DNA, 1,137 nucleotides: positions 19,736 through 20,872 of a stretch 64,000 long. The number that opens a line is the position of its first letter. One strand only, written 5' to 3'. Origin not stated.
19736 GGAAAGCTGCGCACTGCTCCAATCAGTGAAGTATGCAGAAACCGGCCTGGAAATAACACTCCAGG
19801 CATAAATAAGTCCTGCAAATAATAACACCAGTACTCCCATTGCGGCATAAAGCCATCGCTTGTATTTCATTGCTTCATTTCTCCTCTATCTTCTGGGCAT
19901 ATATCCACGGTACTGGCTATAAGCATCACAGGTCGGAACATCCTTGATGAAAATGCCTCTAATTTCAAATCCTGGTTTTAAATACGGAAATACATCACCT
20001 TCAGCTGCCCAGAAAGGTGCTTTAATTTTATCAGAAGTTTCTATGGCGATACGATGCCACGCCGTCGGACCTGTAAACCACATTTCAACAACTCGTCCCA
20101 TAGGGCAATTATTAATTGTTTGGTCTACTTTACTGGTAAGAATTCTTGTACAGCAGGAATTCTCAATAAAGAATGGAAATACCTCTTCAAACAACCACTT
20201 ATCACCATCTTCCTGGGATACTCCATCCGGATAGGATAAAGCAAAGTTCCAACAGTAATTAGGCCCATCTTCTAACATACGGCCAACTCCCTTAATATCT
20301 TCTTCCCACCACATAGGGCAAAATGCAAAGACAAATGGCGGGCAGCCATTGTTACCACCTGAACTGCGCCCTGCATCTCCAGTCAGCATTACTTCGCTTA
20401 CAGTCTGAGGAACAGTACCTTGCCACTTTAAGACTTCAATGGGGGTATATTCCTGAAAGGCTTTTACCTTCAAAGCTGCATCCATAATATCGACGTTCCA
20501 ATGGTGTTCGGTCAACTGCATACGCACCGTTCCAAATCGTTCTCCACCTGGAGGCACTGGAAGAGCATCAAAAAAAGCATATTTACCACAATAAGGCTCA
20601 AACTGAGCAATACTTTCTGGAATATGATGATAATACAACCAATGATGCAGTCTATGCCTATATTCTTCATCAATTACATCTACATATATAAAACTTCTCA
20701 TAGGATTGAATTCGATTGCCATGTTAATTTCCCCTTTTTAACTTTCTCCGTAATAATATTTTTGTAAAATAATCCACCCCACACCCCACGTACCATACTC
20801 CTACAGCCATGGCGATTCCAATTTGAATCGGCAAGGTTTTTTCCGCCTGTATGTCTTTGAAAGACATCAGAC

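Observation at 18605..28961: Twelve-gene unit joins a 2-oxoacid:ferredoxin oxidoreductase/Ptb/Buk ATP-yielding module to chalcone isomerase, an FMN reductase and an LVIVD propeller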

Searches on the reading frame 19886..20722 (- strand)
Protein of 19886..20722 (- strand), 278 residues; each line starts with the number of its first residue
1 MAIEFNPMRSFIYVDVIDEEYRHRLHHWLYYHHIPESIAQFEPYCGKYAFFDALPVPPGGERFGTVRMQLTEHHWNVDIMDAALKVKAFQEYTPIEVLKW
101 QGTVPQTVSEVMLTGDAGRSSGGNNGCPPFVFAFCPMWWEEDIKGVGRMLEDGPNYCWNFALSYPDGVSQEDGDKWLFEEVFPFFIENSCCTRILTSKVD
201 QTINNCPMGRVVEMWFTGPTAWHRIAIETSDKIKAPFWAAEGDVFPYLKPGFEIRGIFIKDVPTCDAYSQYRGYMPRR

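Call 5: search_protein_families(library=pfam, proteins=[window:19886-20722:-], max_evalue=0.01)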
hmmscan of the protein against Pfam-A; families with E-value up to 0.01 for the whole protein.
window:19886-20722:- (278 aa): 1 family
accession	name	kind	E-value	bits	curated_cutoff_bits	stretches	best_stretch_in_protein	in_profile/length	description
PF18232.7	Chalcone_N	-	2.6e-49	166.3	25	1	5-106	1-102/102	Chalcone isomerase N-terminal domain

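Call 6: search_solved_structures(query=window:19886-20722:-, show_alignments=1)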
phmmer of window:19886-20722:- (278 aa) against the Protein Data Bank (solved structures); distinct sequences matched with E-value up to 0.001: 4.
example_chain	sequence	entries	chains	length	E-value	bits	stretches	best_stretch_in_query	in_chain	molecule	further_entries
4d06_A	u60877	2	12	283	2.8e-87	296.1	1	4-277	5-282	CHALCONE ISOMERASE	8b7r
3zph_A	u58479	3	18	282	3e-87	296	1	4-277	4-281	CHALCONE ISOMERASE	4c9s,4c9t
4d4f_A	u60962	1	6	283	2.9e-86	292.8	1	4-277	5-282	CHALCONE ISOMERASE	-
8b7u_A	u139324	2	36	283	6.1e-86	291.8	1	4-277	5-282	Chalcone isomerase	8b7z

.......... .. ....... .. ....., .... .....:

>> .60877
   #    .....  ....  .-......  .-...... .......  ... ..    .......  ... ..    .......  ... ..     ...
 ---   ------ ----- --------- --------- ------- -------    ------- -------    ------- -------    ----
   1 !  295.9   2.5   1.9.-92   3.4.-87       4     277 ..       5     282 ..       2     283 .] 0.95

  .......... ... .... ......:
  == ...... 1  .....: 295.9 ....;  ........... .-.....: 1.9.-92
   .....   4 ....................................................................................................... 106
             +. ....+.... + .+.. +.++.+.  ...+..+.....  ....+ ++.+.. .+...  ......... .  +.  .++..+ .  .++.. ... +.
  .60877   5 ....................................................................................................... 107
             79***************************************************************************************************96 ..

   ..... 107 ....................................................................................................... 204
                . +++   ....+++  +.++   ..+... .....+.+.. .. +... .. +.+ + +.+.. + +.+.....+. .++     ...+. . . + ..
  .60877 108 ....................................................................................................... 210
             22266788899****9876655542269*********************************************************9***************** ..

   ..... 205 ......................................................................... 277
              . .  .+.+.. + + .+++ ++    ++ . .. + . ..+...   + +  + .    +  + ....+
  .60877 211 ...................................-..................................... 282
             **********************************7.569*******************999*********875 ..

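Call 19: find_encoding_contigs(protein=window:19886-20722:-, flank=10000, max_places=6)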
Protein window:19886-20722:- (278 aa): 2 contigs read that carry it; 1 place shown.
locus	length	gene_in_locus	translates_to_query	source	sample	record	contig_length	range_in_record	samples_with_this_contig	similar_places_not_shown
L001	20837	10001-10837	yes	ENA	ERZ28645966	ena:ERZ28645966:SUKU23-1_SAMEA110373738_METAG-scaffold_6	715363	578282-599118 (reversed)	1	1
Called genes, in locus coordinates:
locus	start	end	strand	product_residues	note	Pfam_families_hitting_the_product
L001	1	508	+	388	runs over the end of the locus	PF01594:AI-2E_transport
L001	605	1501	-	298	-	PF00126:HTH_1, PF03466:LysR_substrate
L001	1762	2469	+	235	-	-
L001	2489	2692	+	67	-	PF12797:Fer4_2 (faint), PF12837:Fer4_6 (faint), PF13237:Fer4_10 (weak), PF25160:LdpA_Fe-S-bd (faint), PF00037:Fer4 (weak), PF14697:Fer4_21 (weak), PF12838:Fer4_7, PF13187:Fer4_9 (weak)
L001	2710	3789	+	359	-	PF01855:POR_N, PF17147:PFOR_II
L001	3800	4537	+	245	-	PF02775:TPP_enzyme_C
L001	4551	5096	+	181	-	PF01558:POR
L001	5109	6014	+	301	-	PF01515:PTA_PTB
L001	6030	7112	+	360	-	PF00871:Acetate_kinase, PF01869:BcrAD_BadFG (faint)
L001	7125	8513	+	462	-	PF08309:LVIVD (faint)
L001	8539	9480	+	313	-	PF03358:FMN_red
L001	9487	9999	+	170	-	PF06496:DUF1097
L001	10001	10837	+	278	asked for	PF18232:Chalcone_N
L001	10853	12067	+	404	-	PF07690:MFS_1, PF23262:NFD4_C (weak), PF07690:MFS_1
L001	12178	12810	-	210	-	-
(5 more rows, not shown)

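Call 20: find_homologous_proteins(query=window:19886-20722:-, max_evalue=1e-10)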
Query window:19886-20722:- (278 aa): 235 proteins with E <= 1e-10 among 429 candidates; the best 120 are listed.
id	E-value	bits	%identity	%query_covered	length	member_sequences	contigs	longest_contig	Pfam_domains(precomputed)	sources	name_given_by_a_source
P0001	1.1e-199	680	100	100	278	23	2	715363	PF18232.9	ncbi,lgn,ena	-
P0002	2.6e-165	567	82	100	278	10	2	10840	PF18232.9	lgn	-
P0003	2.2e-163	561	80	100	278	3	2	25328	PF18232.9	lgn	-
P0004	1.6e-160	552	78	100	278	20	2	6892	PF18232.9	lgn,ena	-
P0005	1.5e-158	545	78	100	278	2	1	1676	PF18232.9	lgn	-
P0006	6.1e-158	543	79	100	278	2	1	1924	PF18232.9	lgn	-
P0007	1.1e-157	542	77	100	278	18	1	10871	PF18232.9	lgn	-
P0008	7.8e-157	539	77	100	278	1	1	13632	PF18232.9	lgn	-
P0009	6.1e-155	533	77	100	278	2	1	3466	PF18232.9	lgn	-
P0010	3.8e-154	531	77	100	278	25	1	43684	PF18232.9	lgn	-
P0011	3.8e-153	527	76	100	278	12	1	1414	PF18232.9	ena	-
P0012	1.4e-152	526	74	100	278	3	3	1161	PF18232.9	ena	-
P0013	1.0e-151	523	77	100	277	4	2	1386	PF18232.9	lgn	-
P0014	3.5e-149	514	73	100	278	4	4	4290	PF18232.9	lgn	-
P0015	6.8e-147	507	74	100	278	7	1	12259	PF18232.9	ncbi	-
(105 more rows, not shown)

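Call 22: find_related_loci(query=A1, collection=genome_contigs, flank=10000)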
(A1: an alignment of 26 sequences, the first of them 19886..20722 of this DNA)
Query A1 (278 aa) in genome_contigs; peptide patterns used: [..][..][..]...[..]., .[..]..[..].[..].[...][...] (x = any residue, [..] = any of these).
305 stretches matched a pattern; 290 encode a relative of the query (tblastn E <= 1e-3); the best 80 are kept; 80 distinct loci.
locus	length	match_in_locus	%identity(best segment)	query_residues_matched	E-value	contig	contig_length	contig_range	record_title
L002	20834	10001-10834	91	1-278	1e-177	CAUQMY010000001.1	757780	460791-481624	MAG TPA_asm: uncultured bacterium isolate ERR9968953_bin.10_MetaWRAP_v1.3_MAG genome assembly, contig: ERZ21615710.1, wh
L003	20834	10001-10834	90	1-278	1e-176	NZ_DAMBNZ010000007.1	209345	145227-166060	MAG: Lacrimispora sp. isolate CTOTU49096 NODE_27_length_209345_cov_8.143519, whole genome shotgun sequence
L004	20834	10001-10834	79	1-278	7e-156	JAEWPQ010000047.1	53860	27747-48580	MAG: Bacillota bacterium isolate OH_SBrB_105 k127_903522, whole genome shotgun sequence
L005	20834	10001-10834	79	1-278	2e-155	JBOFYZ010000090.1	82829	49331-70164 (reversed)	MAG: Lachnospiraceae bacterium isolate WFFMC_MAG_487 k139_37147_flag=0_multi=9.7988_len=82829, whole genome shotgun sequ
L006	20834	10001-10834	78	1-278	5e-154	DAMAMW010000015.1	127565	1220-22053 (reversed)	MAG TPA_asm: Lachnospiraceae bacterium isolate CTOTU48295 NODE_35_length_127565_cov_9.366363, whole genome shotgun seque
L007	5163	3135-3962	77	1-276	1e-155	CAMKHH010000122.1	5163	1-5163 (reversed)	MAG: uncultured Eubacterium sp. isolate SRR12377477_bin.2_metawrap_v1.3_MAG genome assembly, contig: SRR12377477_2686, w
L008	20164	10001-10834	76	1-278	1e-152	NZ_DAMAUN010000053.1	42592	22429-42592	MAG: Lacrimispora sp. isolate CTOTU48504 NODE_158_length_42592_cov_5.662459, whole genome shotgun sequence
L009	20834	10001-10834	75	1-278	2e-149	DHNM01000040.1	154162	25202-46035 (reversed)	MAG TPA_asm: Eubacterium sp. UBA5416 UBA5416_contig_5147, whole genome shotgun sequence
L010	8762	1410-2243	65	1-278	4e-129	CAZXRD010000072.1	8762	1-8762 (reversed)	MAG TPA_asm: uncultured Oscillospiraceae bacterium isolate SRP141132_co2_285 genome assembly, contig: NODE_7340_length_8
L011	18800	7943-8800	59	1-278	6e-117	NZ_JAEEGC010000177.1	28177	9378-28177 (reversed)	Clostridium thailandense strain PL3 NG-25456_PL3_lib407054_6879_1_1_contig_177, whole genome shotgun sequence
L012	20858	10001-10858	59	1-278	3e-116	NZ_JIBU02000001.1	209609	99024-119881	Clostridium drakei strain SL1 contig_1, whole genome shotgun sequence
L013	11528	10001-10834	61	1-278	7e-116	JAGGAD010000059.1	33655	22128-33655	MAG: Bacillota bacterium isolate CTSoil_081 scaffold_1900, whole genome shotgun sequence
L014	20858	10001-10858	59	1-278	3e-115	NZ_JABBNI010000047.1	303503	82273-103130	Clostridium muellerianum strain P21 NODE_4_length_303503_cov_135.507156, whole genome shotgun sequence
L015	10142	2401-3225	60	3-278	3e-114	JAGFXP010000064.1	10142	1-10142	MAG: Bacillota bacterium isolate CTSoil_065 scaffold_5240, whole genome shotgun sequence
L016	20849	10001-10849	61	1-278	5e-114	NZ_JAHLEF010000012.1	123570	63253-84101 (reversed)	Clostridium sp. CF012 contig00012, whole genome shotgun sequence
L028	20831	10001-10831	56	1-278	1e-105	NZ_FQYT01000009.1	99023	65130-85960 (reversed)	Parasporobacterium paucivorans DSM 15970, whole genome shotgun sequence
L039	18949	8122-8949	55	3-278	3e-104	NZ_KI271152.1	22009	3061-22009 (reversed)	Eubacterium ramulus ATCC 29099 Scaffold48, whole genome shotgun sequence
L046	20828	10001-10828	56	1-278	3e-101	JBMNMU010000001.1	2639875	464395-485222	MAG: Anaerovoracaceae bacterium isolate SBF912LR0HQ0199 contig_17065, whole genome shotgun sequence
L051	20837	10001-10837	54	1-278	8e-99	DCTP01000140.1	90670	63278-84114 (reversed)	MAG TPA_asm: Leptolinea sp. UBA1437 UBA1437_contig_6963, whole genome shotgun sequence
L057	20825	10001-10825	51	1-278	1e-96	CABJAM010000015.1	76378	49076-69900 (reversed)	Lachnospiraceae bacterium isolate MGYG-HGUT-00127 genome assembly, contig: .20298_3_59.15, whole genome shotgun sequence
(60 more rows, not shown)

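Call 42: search_protein_families(library=pfam, proteins=[L012:247-819:+, L012:1088-2032:+, L012:2090-4108:+, L012:4203-5096:+, L012:5100-6524:+, L012:6737-7387:+, L012:7384-8286:+, L012:12684-14558:+], max_evalue=0.001)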
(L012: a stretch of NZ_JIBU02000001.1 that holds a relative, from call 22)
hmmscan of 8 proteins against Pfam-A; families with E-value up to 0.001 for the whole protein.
L012:247-819:+ (190 aa): 1 family
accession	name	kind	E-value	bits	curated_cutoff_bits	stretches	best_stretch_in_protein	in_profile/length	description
PF07690.21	MFS_1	-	1.8e-18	67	33.4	1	2-148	201-347/347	Major Facilitator Superfamily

L012:1088-2032:+ (314 aa): 1 family
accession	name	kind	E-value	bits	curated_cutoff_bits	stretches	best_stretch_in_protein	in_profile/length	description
PF00696.33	AA_kinase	-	1.7e-27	97.1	24.9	1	3-294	2-233/234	Amino acid kinase family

L012:2090-4108:+ (672 aa): 3 families
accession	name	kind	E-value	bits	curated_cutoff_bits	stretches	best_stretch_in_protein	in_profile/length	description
PF00015.26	MCPsignal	-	1.8e-33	116.2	34.6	1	461-597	8-144/172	Methyl-accepting chemotaxis protein (MCP) signalling domain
PF02743.24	dCache_1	-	1.1e-20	74.7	45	1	44-236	3-205/240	Cache domain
PF22673.2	MCP-like_PDC_1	-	1.1e-10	42.3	27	1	94-196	15-112/113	Methyl-accepting chemotaxis protein-like, first PDC sensor domain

L012:4203-5096:+ (297 aa): 2 families
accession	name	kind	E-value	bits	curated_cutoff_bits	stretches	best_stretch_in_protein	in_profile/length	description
PF10418.14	DHODB_Fe-S_bind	-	8.7e-13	48.2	23.9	1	220-256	1-40/41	Iron-sulfur cluster binding domain of dihydroorotate dehydrogenase B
PF00175.26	NAD_binding_1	-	5.1e-07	30.8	22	1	110-205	1-108/109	Oxidoreductase NAD-binding domain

L012:5100-6524:+ (474 aa): 18 families
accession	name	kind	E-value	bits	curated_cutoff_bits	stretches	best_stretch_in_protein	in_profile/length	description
PF14691.11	Fer4_20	-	9.4e-45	151.5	25.8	1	30-140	1-112/113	Dihydroprymidine dehydrogenase domain II, 4Fe-4S cluster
PF07992.20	Pyr_redox_2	-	6.4e-34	118.1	26.1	1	152-460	1-291/291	Pyridine nucleotide-disulphide oxidoreductase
PF00070.33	Pyr_redox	-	1.6e-13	51.4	22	2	294-367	1-78/82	Pyridine nucleotide-disulphide oxidoreductase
PF13738.12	Pyr_redox_3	-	5.1e-11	42.8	30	1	290-328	162-200/305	Pyridine nucleotide-disulphide oxidoreductase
PF13450.12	NAD_binding_8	-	1.6e-08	35.1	21.9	1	156-189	1-34/68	NAD(P)-binding Rossmann-like domain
PF01262.27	AlaDh_PNT_C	-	1.7e-07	31.3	23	1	294-327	30-63/214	Alanine dehydrogenase/PNT, C-terminal domain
PF13241.12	NAD_binding_7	-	3.3e-07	31.3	22.1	1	292-338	7-50/104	Putative NAD(P)-binding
PF12831.13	FAD_oxidored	-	8.6e-07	29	27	0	154-193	2-41/416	FAD dependent oxidoreductase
PF00890.30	FAD_binding_2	-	1.7e-06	27.9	20.4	1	154-192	2-40/414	FAD binding domain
PF03486.20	HI0933_like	-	4.1e-06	26.8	50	1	153-187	2-36/244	HI0933-like protein Rossmann domain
PF01494.25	FAD_binding_3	-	5.6e-06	26.3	22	1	153-184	3-34/349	FAD binding domain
PF02826.25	2-Hacid_dh_C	-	7.8e-06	25.8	25.1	0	291-331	35-75/178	D-isomer specific 2-hydroxyacid dehydrogenase, NAD binding domain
PF01134.28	GIDA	-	2.3e-05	24.1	22.1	0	153-213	1-60/391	Glucose inhibited division protein A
PF01946.23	Thi4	-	6.7e-05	22.7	26.2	1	152-219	18-84/235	Thi4 family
PF01266.30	DAO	-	7.9e-05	22.8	27.9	1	153-187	1-35/353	FAD dependent oxidoreductase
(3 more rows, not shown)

L012:6737-7387:+ (216 aa): 5 families
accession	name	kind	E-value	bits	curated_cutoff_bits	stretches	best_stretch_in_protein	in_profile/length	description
PF00392.27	GntR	-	2.7e-16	59.4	27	1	14-75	2-64/64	Bacterial regulatory proteins, gntR family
PF07729.17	FCD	-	1.5e-07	32.3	24.3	1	85-201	1-120/125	FCD domain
PF13412.12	HTH_24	-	2.5e-06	27.4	21.9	1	35-66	17-48/48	Winged helix-turn-helix DNA-binding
PF08220.18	HTH_DeoR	-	0.00061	19.9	21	0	22-66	1-45/57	DeoR-like helix-turn-helix domain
PF14394.12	DUF4423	-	0.00095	19.4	30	0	35-79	36-82/165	Domain of unknown function (DUF4423)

L012:7384-8286:+ (300 aa): 2 families
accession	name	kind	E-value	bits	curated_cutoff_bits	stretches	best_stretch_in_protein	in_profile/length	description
PF00126.33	HTH_1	-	2.7e-20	72.5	26.6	1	12-69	3-60/60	Bacterial regulatory helix-turn-helix protein, lysR family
PF03466.25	LysR_substrate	-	9.3e-14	51.7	28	1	97-298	5-207/209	LysR substrate binding domain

L012:12684-14558:+ (624 aa): 15 families
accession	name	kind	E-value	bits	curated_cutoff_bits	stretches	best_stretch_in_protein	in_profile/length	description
PF00158.32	Sigma54_activat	-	1e-67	227.5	20.2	1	327-494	1-167/168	Sigma-54 interaction domain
PF06506.16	PrpR_N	-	8e-20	71.5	29.1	1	50-190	24-163/167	Propionate catabolism activator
PF14532.12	Sigma54_activ_2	-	3.4e-19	69.9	25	1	348-499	21-138/138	Sigma-54 interaction domain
PF25601.1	AAA_lid_14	-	4.3e-15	55.7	27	1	500-562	1-65/87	AAA+ ATPase lid domain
PF07728.20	AAA_5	-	5.1e-09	36.7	22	1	351-472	2-125/139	AAA domain (dynein-related subfamily)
PF01078.27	Mg_chelatase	-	1.1e-08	35.1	20.3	1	350-477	24-165/207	Magnesium chelatase, subunit ChlI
PF00989.32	PAS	-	1.8e-08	34.8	22.6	1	204-299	6-113/113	PAS fold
PF07724.20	AAA_2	-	1.4e-06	28.9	27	1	350-450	5-105/166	AAA domain (Cdc48 subfamily)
PF00004.35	AAA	-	3.8e-06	27.8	21.2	1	351-475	1-113/131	ATPase family associated with various cellular activities (AAA)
PF08448.16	PAS_4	-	2.9e-05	24.7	23.1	1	205-301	1-107/110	PAS fold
PF02954.25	HTH_8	-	6.4e-05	23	22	1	594-621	11-38/42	Bacterial regulatory protein, Fis family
PF08279.18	HTH_11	-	6.5e-05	23.2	25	1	591-620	3-34/55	HTH domain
PF00493.29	MCM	-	0.00024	20.7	23.3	0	347-471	56-174/224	MCM P-loop domain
PF13188.13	PAS_8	-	0.00032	20.9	21.8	0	201-249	3-48/65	PAS domain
PF02796.21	HTH_7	-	0.00064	20.2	23.8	0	591-621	12-41/45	Helix-turn-helix domain of resolvase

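Call 45: search_solved_structures(query=L012:20565-20858:+, max_evalue=0.001, show_alignments=1)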
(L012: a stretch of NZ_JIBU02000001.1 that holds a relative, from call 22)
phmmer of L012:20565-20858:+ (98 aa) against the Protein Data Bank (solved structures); distinct sequences matched with E-value up to 0.001: 1.
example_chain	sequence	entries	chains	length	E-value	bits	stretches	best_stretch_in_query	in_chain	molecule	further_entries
2y8n_A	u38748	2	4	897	3.5e-57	193.4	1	1-98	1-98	4-HYDROXYPHENYLACETATE DECARBOXYLASE LARGE SUBUNIT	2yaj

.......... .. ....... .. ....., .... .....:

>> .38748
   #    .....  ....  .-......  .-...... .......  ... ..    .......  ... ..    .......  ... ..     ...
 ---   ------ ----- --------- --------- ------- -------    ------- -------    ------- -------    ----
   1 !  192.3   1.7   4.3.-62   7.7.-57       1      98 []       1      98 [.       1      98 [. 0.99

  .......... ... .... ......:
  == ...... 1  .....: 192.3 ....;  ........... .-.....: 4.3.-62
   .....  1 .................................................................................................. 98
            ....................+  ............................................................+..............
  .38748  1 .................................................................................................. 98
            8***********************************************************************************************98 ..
